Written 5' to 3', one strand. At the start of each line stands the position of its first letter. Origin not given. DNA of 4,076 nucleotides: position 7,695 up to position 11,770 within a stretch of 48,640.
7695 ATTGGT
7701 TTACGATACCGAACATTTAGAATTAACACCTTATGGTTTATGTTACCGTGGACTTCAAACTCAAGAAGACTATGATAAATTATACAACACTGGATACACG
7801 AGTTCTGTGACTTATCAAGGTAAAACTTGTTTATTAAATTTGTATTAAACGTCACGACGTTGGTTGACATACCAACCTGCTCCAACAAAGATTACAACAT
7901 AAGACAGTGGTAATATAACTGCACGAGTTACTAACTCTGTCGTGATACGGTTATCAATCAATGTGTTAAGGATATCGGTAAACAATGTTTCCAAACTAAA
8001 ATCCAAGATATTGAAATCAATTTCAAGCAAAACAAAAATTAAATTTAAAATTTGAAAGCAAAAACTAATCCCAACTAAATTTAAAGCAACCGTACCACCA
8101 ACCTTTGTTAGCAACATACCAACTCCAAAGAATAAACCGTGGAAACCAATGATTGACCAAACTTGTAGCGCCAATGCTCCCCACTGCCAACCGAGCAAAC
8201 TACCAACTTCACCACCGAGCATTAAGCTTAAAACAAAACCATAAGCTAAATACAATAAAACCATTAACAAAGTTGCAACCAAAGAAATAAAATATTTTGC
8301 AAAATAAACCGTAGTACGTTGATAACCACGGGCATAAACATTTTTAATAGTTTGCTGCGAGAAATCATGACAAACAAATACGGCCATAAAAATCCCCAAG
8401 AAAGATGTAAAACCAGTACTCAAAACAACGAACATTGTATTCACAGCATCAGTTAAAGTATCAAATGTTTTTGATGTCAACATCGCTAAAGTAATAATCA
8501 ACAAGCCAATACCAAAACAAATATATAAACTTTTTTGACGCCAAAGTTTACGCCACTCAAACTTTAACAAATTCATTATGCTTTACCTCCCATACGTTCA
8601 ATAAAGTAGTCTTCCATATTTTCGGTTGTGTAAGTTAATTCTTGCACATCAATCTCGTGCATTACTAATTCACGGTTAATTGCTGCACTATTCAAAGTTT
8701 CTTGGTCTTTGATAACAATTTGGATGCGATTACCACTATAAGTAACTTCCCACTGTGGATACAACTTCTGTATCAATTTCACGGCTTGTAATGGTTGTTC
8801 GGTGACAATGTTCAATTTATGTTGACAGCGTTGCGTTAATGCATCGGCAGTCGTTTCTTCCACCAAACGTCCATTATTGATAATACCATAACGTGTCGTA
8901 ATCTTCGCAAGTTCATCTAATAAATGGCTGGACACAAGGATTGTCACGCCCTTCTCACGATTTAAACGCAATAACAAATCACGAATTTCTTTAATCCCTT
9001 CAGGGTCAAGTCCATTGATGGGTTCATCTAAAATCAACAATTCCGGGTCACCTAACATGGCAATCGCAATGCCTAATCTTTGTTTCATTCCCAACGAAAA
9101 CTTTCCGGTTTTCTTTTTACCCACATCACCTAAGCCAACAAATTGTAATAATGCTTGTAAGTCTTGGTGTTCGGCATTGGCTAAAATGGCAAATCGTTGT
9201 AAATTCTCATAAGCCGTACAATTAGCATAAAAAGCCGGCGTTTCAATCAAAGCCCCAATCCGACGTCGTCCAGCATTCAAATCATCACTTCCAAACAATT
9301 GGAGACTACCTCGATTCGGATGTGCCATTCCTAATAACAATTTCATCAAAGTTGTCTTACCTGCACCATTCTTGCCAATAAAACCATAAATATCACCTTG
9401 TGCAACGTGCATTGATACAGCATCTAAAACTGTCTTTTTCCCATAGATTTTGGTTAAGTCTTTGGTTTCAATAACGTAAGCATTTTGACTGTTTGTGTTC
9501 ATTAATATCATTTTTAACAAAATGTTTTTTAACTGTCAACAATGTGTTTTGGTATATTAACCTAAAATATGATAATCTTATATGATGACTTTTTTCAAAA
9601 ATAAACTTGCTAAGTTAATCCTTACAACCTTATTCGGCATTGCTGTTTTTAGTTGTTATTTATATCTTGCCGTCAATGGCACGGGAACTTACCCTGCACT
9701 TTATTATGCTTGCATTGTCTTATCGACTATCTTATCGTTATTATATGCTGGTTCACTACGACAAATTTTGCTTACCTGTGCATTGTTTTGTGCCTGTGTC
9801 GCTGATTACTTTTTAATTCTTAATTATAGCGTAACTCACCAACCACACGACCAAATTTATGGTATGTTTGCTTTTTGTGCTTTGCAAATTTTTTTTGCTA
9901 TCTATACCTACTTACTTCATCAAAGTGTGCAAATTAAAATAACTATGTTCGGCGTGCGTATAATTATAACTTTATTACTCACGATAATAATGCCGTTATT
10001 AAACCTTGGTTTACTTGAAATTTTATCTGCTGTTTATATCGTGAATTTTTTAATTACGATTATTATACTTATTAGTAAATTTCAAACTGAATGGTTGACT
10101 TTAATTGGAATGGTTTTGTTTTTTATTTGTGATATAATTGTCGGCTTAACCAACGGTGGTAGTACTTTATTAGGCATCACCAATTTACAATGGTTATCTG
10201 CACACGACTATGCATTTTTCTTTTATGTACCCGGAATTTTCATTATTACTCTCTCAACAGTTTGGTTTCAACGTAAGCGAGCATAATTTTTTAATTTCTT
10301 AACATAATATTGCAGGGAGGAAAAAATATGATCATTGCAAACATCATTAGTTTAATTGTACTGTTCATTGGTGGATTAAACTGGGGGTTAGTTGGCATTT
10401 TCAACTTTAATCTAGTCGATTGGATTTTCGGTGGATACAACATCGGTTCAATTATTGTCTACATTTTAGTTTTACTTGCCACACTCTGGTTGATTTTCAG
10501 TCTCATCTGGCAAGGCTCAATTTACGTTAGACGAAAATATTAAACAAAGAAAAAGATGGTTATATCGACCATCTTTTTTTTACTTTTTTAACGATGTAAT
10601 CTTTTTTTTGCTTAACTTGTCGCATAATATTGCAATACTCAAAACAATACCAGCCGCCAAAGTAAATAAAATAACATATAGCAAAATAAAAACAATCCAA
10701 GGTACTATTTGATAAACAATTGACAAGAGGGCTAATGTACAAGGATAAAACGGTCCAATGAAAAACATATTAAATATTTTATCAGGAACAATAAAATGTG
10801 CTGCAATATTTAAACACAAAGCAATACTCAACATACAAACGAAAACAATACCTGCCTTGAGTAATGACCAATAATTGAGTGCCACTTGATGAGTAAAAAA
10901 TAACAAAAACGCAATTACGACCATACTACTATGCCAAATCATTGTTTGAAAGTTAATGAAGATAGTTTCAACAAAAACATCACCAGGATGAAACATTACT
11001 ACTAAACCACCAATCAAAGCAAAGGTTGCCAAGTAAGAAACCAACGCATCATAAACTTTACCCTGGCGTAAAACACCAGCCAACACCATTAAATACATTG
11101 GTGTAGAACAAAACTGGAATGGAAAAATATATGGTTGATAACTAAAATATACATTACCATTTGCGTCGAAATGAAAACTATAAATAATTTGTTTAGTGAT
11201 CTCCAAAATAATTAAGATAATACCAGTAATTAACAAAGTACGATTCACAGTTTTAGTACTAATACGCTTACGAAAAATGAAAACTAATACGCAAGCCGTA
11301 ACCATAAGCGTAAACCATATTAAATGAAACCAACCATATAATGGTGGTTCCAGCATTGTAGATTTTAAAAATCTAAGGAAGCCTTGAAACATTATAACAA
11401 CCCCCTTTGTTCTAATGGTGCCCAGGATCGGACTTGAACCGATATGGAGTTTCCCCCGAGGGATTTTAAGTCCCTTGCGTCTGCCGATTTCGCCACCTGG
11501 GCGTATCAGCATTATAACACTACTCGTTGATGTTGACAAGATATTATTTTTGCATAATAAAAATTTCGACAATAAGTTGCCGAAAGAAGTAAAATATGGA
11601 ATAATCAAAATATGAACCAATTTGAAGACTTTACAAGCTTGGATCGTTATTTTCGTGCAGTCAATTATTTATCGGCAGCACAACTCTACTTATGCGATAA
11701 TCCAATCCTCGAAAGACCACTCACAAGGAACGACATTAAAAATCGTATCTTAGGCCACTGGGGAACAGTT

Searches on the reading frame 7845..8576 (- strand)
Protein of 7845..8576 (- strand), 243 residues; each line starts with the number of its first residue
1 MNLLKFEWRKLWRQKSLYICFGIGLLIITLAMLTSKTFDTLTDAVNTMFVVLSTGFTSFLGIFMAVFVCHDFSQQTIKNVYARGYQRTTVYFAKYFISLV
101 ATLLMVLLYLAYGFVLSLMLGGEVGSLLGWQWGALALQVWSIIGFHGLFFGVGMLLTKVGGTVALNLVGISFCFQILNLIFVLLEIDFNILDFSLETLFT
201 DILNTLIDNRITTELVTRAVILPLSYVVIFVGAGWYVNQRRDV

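Call 80: search_protein_families(library=pfam, proteins=[window:7845-8576:-], max_evalue=0.00001)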
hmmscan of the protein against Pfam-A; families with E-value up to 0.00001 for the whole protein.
window:7845-8576:- (243 aa): 1 family
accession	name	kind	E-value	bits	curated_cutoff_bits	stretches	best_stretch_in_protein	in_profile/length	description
PF12730.13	ABC2_membrane_4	-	1.2e-10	42.1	27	1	3-127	1-131/179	ABC-2 family transporter protein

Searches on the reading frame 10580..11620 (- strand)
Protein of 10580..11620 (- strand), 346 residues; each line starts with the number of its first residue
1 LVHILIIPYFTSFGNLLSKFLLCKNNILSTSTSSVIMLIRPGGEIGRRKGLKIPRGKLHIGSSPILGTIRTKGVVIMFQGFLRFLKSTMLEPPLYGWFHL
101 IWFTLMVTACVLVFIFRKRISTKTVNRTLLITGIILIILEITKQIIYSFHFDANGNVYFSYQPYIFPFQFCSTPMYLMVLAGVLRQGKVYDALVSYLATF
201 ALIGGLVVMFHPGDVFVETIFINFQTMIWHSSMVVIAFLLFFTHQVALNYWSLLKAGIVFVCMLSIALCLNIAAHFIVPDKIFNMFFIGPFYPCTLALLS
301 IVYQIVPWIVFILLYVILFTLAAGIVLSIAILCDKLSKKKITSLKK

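Call 81: search_protein_families(library=pfam, proteins=[window:10580-11620:-], max_evalue=0.00001)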
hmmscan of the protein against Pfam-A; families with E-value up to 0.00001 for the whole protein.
window:10580-11620:- (346 aa): 1 family
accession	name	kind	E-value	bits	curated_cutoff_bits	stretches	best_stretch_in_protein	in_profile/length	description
PF14808.11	TMEM164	-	2.1e-12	47.4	25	1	94-323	1-213/217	TMEM164 family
